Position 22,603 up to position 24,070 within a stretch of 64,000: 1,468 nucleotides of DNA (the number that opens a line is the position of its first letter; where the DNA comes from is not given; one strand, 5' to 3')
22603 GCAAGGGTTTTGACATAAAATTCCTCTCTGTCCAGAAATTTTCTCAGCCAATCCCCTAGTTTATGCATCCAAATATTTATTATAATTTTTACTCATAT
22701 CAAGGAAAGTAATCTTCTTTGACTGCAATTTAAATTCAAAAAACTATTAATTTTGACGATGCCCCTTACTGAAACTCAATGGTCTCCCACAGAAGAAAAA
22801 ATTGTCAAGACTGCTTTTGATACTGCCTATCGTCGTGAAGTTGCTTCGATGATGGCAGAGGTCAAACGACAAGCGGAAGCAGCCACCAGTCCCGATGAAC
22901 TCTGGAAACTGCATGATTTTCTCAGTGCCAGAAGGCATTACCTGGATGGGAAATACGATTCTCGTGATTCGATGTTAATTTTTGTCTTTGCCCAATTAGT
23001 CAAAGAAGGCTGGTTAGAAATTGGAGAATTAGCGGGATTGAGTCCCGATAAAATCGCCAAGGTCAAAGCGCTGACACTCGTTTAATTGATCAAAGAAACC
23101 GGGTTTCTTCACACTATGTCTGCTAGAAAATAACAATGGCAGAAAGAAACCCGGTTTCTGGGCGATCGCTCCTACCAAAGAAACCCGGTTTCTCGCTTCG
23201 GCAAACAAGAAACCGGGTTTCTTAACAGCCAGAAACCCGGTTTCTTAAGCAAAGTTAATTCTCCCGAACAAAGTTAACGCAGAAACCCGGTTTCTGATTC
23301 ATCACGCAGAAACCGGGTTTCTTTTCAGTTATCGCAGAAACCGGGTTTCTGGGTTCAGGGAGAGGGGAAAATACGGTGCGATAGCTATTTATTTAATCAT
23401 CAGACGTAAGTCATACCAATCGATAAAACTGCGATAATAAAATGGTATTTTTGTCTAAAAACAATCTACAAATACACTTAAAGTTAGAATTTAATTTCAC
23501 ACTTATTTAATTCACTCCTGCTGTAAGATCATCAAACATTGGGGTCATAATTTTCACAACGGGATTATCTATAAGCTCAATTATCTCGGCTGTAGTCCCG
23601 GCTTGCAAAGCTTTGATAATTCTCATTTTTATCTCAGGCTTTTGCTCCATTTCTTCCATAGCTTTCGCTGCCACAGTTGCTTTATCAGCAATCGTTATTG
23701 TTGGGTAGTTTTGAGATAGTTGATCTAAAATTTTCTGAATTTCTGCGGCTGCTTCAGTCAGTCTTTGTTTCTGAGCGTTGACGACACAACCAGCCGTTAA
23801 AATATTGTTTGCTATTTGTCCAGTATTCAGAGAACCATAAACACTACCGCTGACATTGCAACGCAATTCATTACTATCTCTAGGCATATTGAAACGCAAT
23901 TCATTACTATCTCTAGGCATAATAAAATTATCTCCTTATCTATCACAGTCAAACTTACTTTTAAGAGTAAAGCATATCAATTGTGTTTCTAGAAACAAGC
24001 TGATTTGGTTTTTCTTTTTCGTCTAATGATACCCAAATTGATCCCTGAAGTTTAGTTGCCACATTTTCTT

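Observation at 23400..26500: Low-GC island carrying a short STAND (NB-ARC) NTPase divergent from a two-gene operon of unknown proteins. Candidate defence locus.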

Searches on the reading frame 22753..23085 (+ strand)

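Call 3: search_protein_families(library=pfam, proteins=[window:22753-23085:+], max_evalue=0.1)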
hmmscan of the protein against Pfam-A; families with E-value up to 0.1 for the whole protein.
window:22753-23085:+ (110 aa): 1 family
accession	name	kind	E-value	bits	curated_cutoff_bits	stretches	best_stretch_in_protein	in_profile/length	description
PF18032.6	FRP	-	6.2e-38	129.6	26.6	1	10-108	1-99/99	Photoprotection regulator fluorescence recovery protein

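Call 5: search_protein_families(library=ncbifam, proteins=[window:22753-23085:+], max_evalue=0.1)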
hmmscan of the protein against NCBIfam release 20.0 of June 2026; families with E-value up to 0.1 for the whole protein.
window:22753-23085:+ (110 aa): 0 families

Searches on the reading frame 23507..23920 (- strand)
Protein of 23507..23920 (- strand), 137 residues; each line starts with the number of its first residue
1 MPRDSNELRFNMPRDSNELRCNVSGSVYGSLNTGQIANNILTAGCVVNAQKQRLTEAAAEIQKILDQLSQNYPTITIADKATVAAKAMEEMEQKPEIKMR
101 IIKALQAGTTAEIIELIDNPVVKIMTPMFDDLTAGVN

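Call 3: search_protein_families(library=pfam, proteins=[window:23507-23920:-], max_evalue=0.1)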
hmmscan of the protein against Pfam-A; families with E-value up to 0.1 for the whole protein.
window:23507-23920:- (137 aa): 2 families
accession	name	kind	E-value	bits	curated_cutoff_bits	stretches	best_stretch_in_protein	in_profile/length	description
PF15460.11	SAS4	-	0.056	14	24.4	1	47-105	23-82/99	Something about silencing, SAS, complex subunit 4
PF07106.19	TBPIP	-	0.067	13.6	22.8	0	47-71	23-45/62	TBPIP/Hop2 winged helix domain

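Call 4: search_protein_families(library=padloc, proteins=[window:23507-23920:-], max_evalue=0.1)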
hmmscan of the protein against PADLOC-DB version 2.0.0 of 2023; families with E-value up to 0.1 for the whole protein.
window:23507-23920:- (137 aa): 0 families

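Call 5: search_protein_families(library=ncbifam, proteins=[window:23507-23920:-], max_evalue=0.1)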
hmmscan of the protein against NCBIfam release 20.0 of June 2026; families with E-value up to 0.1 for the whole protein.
window:23507-23920:- (137 aa): 2 families
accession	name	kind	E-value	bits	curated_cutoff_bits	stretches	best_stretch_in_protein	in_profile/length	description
TIGR00112.1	proC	equivalog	0.022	14.4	196.75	1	29-128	16-119/263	pyrroline-5-carboxylate reductase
NF047839.1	PspM_Rv2743c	equivalog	0.038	13.9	80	1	44-93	87-138/220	phage shock envelope stress response protein PspM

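Call 7: find_homologous_proteins(query=window:23507-23920:-)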
Query window:23507-23920:- (137 aa): 23 proteins with E <= 0.001 among 89 candidates.
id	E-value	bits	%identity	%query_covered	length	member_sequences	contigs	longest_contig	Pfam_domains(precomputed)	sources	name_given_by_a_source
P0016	2.7e-81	287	100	100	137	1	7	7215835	-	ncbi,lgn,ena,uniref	ncbi:hypothetical protein [Planktothricoides raciborskii]|uniref:Uncharacterized protein n=1 Tax=Pla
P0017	9.5e-30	121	64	68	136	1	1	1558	-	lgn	-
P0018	4.0e-29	119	54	82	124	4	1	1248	-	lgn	-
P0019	3.2e-28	116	54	82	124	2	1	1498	-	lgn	-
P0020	4.0e-28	116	56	77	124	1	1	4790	-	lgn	-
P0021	5.6e-28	115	56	77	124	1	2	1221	-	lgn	-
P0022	8.4e-28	115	56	77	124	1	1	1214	-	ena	-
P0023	1.1e-27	114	52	81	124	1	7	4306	-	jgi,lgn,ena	-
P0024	1.4e-27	114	55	77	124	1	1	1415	-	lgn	-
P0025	1.4e-26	111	56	81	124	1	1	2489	-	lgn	-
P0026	6.1e-26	108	53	79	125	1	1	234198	-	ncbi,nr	ncbi:MAG: hypothetical protein F6J93_04095 [Oscillatoria sp. SIO1A7]|nr:hypothetical protein [Oscill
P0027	7.1e-26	108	65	62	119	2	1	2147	-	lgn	-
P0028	3.0e-25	106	52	81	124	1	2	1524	-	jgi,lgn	jgi:predicted transcriptional regulator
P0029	5.2e-25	105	68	58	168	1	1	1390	-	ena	-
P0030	1.1e-24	104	50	77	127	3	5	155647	-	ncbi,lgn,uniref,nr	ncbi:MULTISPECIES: hypothetical protein [unclassified Microcoleus]|uniref:hypothetical protein n=1 T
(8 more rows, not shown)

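Call 19: find_encoding_contigs(protein=P0026, flank=6000, max_places=2)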
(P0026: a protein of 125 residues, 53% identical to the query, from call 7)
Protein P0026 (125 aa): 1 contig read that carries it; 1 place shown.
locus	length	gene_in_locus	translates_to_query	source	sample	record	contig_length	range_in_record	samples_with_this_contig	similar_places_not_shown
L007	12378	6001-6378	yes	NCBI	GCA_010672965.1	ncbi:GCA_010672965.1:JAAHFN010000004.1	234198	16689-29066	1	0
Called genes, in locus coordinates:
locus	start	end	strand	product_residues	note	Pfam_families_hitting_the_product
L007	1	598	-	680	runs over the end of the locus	-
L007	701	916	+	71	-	-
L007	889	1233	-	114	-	PF10664:NdhM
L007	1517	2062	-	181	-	PF00694:Aconitase_C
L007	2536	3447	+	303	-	-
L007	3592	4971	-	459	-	PF26355:HTH_VMAP-M9, PF00931:NB-ARC, PF01637:ATPase_2 (weak), PF13191:AAA_16 (weak), PF13401:AAA_22 (weak), PF05729:NACHT (weak)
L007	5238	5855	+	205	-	PF19744:DUF6232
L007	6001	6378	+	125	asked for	-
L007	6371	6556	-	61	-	-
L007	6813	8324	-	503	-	-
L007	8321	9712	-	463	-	PF10609:ParA (weak), PF01656:CbiA, PF02374:ArsA_ATPase (weak), PF07015:VirC1 (weak), PF13614:AAA_31 (weak)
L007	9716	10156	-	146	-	-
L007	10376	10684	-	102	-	PF00708:Acylphosphatase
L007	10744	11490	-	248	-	PF05996:Fe_bilin_red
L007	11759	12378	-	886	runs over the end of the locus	PF18921:Cyanophycin_syn, PF02955:GSH-S_ATP (faint), PF08443:RimK, PF14397:ATPgrasp_ST (faint), PF07478:Dala_Dala_lig_C (faint), PF08245:Mur_ligase_M, PF02875:Mur_ligase_C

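Call 21: find_encoding_contigs(protein=P0030, flank=6000, max_places=3)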
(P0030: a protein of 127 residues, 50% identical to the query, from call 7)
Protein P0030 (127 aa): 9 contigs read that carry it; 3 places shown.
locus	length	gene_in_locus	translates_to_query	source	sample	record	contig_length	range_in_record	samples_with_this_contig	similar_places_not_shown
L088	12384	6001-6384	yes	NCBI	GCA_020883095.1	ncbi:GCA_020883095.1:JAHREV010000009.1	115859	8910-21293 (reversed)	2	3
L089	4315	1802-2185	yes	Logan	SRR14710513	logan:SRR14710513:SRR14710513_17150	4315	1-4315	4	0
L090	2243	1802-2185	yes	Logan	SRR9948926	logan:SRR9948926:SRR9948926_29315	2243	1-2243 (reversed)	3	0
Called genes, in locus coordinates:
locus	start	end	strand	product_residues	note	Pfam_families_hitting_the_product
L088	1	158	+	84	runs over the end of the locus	-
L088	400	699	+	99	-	PF00111:Fer2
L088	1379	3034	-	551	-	PF08486:SpoIID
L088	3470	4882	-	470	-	PF26355:HTH_VMAP-M9, PF01637:ATPase_2, PF13191:AAA_16 (faint), PF00931:NB-ARC, PF05729:NACHT (faint)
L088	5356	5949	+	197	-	PF19744:DUF6232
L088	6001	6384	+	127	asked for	-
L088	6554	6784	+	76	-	-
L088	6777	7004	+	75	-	PF07927:HicA_toxin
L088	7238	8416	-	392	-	PF01546:Peptidase_M20, PF07687:M20_dimer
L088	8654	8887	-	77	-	PF13443:HTH_26, PF01381:HTH_3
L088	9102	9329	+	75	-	-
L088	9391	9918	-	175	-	-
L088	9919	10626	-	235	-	-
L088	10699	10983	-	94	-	-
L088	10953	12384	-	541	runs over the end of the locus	-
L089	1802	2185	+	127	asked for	-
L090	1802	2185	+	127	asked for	-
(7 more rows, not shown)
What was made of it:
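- The gene next to the regulator is a membrane protein in the window and in the DUF6232 loci (calls 19, 21).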

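Call 57: search_protein_families(library=pfam, proteins=[L088:5356-5949:+], max_evalue=0.001)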
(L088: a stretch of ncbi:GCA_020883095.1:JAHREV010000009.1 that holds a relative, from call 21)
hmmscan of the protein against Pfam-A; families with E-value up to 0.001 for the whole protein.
L088:5356-5949:+ (197 aa): 1 family
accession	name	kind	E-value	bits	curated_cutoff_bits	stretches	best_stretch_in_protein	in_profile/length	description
PF19744.4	DUF6232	-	3.1e-08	34.5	27.4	1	36-144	3-110/117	Family of unknown function (DUF6232)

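Call 60: predict_structure(alignment_id=A3)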
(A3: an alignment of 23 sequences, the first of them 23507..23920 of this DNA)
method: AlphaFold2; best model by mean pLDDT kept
length: 137 residues; sequences in the alignment: 23
mean_pLDDT: 67.4   pTM: 0.53
mean pLDDT of the five models: 67.4, 67.1, 65.5, 64.1, 59.8
residues with pLDDT >= 90: 0; 70-90: 81; 50-70: 12; < 50: 44
segments of 3 or more residues with pLDDT < 50: 1-10, 15-45
pLDDT, mean of each block of 10 residues (from residue 1): 46 44 39 40 54 83 84 73 85 85 80 80 83 67
secondary structure, 60 per line:
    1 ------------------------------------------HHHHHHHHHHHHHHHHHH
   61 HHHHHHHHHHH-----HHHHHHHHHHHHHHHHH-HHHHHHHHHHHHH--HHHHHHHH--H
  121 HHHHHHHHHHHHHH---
elements in order: H43-71 H77-93 H95-107 H110-117 H120-134

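Call 62: search_protein_representatives(alignment_id=A3)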
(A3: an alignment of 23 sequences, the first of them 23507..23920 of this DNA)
Query: 23 sequences, 125 profile positions. Proteins with E-value up to 0.001 (for the whole library): 1540; up to 1e-10: 1003; up to 1e-30: 36. The best 150 are listed.
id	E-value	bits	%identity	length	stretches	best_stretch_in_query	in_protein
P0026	1.6e-57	208.7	-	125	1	1-125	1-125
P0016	6.4e-47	174.5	-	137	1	3-122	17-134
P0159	2.8e-41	156.3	-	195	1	15-123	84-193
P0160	6.7e-39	148.6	-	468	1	5-123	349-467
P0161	9.6e-39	148.1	-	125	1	2-122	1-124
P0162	1.3e-38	147.6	-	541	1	3-122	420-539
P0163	2.6e-38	146.7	-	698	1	4-123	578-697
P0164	1.3e-37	144.4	-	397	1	4-123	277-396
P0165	1.7e-37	144.1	-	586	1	7-123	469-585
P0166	1.6e-36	140.9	-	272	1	5-123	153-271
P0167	9.2e-35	135.2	-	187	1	7-122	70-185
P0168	1.6e-34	134.5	-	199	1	5-122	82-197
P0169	2.5e-34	133.8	-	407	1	24-122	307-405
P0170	3.7e-34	133.3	-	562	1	10-123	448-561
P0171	4.0e-34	133.2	-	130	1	5-123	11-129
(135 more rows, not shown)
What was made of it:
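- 23507..23920 (-): 137-aa protein: disordered Gly-rich N-terminus and a five-helix domain (aa 43-134). This is a standalone copy of a widespread cyanobacterial C-terminal module. It is the second cargo gene. The profile finds 1,540 representatives, in most listed cases at the C-terminus of larger proteins (call 62).
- On Effector-associated domain (EAD) adaptors, tested for the 137-aa protein: 1,540 representatives, C-terminal in most of those listed (call 62).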

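Call 65: search_protein_families(library=pfam, alignment_id=A5, max_evalue=0.001)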
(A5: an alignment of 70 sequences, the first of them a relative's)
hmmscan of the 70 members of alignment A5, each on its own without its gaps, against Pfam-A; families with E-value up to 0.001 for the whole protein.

A. member 1, P0160 (468 aa): 3 families
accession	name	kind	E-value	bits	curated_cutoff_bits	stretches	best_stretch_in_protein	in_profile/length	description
PF13676.11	TIR_2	-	3.1e-19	70.1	28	1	6-128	1-120/122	TIR domain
PF20694.2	TRADD-like_N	-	4.8e-12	46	23.7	1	252-313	3-67/69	TRADD-like N-terminal domain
PF01582.25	TIR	-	0.00034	20.9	21.3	1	4-95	2-96/179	TIR domain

B. families by the number of members that match (of 70 scanned): 64 families (the first 25 are shown)
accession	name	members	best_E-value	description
PF00805.28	Pentapeptide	41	5.1e-117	Pentapeptide repeats (8 copies)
PF13599.13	Pentapeptide_4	40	1.1e-38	Pentapeptide repeat region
PF13576.12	Pentapeptide_3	37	1.5e-37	Pentapeptide repeats (9 copies)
PF25296.1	Decapeptide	15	1.9e-10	Decapeptide repeat region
PF13424.12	TPR_12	1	1e-58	Tetratricopeptide repeat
PF16095.11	COR-A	1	1e-47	C-terminal of Roc, COR-A domain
PF18864.6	AbiTii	1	7.8e-43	AbiTii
PF25497.1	COR-B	1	5.2e-39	C-terminal of Roc, COR-B domain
PF13374.12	TPR_10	1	1.7e-38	Tetratricopeptide repeat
PF12694.12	cpYpsA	1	1.2e-33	Circularly permutated YpsA SLOG family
PF18742.7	DpnII-MboI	1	8.2e-22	REase_DpnII-MboI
PF08477.19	Roc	1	1.3e-21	Ras of Complex, Roc, domain of DAPkinase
PF13181.12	TPR_8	1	1.1e-20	Tetratricopeptide repeat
PF13855.12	LRR_8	1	5.6e-20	Leucine rich repeat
PF12799.13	LRR_4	1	1.1e-19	Leucine Rich repeats (2 copies)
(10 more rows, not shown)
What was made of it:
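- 23507..23920 (-): Among 70 of these, 41 are pentapeptide-repeat proteins, and single examples carry TIR+TRADD-N, Roc-COR, CHAT, AbiTii, SLOG or a DpnII-MboI nuclease domain (call 65).
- On Effector-associated domain (EAD) adaptors, tested for the 137-aa protein: Fusion partners include pentapeptide, TIR+TRADD-N, CHAT, Roc-COR, AbiTii, SLOG and a nuclease (call 65).
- Closest known: Effector-associated domains. Same: A small, non-enzymatic, all-helical terminal module found on many architectures, including TIR+TRADD-N, CHAT, Roc-COR, nuclease and pentapeptide proteins (call 65).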

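Call 81: find_related_loci(query=A3, collection=viral_contigs, flank=5000)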
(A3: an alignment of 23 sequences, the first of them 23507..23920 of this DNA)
Query A3 (137 aa) in viral_contigs; peptide patterns used: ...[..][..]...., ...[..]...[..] (x = any residue, [..] = any of these).
160 stretches matched a pattern; 1 encode a relative of the query (tblastn E <= 1e-3); 1 distinct loci.
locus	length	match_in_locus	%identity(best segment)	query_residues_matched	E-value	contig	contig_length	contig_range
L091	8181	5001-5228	45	50-125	4e-18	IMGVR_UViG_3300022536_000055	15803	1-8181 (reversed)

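Call 97: search_protein_families(library=padloc, alignment_id=A6, max_evalue=0.00001)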
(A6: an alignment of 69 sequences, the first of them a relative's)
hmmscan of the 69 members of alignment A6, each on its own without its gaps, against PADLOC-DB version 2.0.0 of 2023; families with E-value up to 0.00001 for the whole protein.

A. member 1, L007:5238-5852:+ (205 aa): 0 families

B. families by the number of members that match (of 69 scanned): 8 families
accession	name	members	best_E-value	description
PDLC03841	LeoBC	3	1.1e-15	-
PDLC03839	LeoA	2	1.4e-12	-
PDLC02903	pVip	2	4.2e-11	Viperins not associated with kinases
PDLC02904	pVip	2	4.3e-08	Viperins associated with kinases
PDLC01074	C3a124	1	1e-67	Unknown function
PDLC04051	PD-T4-6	1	2.2e-14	-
PDLC03656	mREase_IV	1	4.4e-06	Type IV methyl-directed restriction enzyme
PDLC03840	LeoA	1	9e-06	-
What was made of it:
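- Tried and rejected: Only about 8-10 of 69 cargo representatives hit PADLOC models (LeoA/BC-like GTPases, radical-SAM/pVip-like, HNH; call 97).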

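Call 98: search_protein_families(library=pfam, alignment_id=A6, max_evalue=0.00001)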
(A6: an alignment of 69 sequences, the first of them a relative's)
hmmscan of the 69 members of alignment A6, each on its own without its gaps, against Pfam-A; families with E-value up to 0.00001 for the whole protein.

A. member 1, L007:5238-5852:+ (205 aa): 1 family
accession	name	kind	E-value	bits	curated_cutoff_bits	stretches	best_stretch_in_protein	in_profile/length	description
PF19744.4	DUF6232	-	2e-08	35.1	27.4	1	37-144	3-109/117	Family of unknown function (DUF6232)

B. families by the number of members that match (of 69 scanned): 42 families (the first 25 are shown)
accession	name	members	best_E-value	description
PF04055.27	Radical_SAM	2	2.8e-15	Radical SAM superfamily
PF00350.29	Dynamin_N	2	1.8e-13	Dynamin family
PF01926.29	MMR_HSR1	2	3.8e-12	50S ribosome-binding GTPase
PF00579.31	tRNA-synt_1b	1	3e-65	tRNA synthetases class I (W and Y)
PF07690.21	MFS_1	1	1.8e-48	Major Facilitator Superfamily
PF00152.25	tRNA-synt_2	1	3.9e-34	tRNA synthetases class II (D, K and N)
PF13393.11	tRNA-synt_His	1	6.3e-33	Histidyl-tRNA synthetase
PF13808.11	DDE_Tnp_1_assoc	1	2.5e-30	DDE_Tnp_1-associated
PF13711.11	DUF4160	1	5.6e-25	Domain of unknown function (DUF4160)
PF03092.22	BT1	1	1.4e-24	BT1 family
PF06271.18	RDD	1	2.9e-19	RDD family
PF03129.25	HGTP_anticodon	1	5.7e-18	Anticodon binding domain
PF07719.23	TPR_2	1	1.1e-16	Tetratricopeptide repeat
PF18648.8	ADPRTs_Tse2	1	1.6e-16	Tse2 ADP-ribosyltransferase toxin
PF01844.29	HNH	1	2.9e-13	HNH endonuclease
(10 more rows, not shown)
